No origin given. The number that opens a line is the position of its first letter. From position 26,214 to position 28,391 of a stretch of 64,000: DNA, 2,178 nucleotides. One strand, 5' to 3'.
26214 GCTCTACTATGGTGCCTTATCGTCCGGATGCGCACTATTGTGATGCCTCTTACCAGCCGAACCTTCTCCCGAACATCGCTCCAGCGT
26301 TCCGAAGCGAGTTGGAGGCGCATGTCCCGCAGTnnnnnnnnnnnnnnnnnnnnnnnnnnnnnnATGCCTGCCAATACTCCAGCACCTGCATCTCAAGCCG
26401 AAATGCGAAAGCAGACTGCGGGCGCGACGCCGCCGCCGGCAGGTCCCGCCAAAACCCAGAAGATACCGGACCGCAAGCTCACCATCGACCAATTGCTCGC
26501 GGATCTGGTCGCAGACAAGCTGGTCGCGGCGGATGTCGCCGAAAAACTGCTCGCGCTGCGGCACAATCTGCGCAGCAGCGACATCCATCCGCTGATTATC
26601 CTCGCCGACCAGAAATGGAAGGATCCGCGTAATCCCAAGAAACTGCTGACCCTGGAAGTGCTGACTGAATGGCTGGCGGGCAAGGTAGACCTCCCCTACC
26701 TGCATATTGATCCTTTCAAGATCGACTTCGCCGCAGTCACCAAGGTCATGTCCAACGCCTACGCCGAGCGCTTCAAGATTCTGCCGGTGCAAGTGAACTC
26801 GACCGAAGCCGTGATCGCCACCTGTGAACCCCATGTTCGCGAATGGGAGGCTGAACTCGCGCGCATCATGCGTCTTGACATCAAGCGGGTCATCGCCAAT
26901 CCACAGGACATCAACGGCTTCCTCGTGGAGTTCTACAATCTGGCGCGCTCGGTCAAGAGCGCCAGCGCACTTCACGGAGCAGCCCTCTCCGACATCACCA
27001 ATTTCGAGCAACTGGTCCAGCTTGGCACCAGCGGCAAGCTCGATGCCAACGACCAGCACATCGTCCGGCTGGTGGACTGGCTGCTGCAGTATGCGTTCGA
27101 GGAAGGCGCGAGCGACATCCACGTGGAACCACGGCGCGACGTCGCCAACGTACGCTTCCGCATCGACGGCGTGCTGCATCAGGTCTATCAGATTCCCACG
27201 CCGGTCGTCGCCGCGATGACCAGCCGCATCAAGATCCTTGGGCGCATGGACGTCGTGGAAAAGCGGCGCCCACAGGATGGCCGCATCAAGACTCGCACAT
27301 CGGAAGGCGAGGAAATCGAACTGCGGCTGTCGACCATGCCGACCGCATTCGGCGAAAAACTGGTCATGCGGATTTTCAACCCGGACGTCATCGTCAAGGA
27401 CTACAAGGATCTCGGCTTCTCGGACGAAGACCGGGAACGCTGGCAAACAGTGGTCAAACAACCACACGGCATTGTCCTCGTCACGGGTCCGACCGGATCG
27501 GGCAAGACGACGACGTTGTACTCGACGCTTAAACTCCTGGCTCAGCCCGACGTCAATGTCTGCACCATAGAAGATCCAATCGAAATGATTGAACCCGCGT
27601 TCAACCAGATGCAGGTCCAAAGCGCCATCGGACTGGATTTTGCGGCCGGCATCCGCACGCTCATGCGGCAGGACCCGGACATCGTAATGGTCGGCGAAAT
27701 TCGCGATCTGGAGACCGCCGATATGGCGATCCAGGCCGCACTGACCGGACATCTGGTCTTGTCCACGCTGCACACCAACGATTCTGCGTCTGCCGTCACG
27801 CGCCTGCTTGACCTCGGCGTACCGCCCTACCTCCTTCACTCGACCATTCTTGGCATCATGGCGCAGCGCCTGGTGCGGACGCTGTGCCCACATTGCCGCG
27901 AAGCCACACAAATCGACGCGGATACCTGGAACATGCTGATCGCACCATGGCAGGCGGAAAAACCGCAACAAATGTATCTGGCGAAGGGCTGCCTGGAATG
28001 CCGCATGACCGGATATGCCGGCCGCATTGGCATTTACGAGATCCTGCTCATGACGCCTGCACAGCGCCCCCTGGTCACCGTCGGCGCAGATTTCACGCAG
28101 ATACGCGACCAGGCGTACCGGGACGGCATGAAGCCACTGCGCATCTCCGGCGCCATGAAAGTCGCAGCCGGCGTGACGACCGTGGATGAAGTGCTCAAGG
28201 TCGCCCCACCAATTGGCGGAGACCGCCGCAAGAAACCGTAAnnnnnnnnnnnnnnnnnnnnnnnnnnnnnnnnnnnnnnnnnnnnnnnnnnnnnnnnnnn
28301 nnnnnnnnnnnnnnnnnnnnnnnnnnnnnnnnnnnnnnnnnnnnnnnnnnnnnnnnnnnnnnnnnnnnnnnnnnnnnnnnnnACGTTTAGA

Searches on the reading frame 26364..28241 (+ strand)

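Call 29: search_protein_families(library=pfam, proteins=[window:26364-28241:+], max_evalue=0.0001)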
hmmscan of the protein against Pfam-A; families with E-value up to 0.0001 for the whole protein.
window:26364-28241:+ (625 aa): 3 families
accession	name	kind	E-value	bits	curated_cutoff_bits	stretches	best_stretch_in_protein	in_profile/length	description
PF00437.27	T2SSE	-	9.3e-132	439.6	24.9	1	229-611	4-369/370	Type II/IV secretion system protein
PF05157.20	MshEN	-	2.8e-13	50.1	23.1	1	109-195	2-88/90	MshEN domain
PF25199.1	nSTAND_NTPase5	-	1.1e-05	25.7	34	0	365-411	38-85/145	Novel STAND NTPase 5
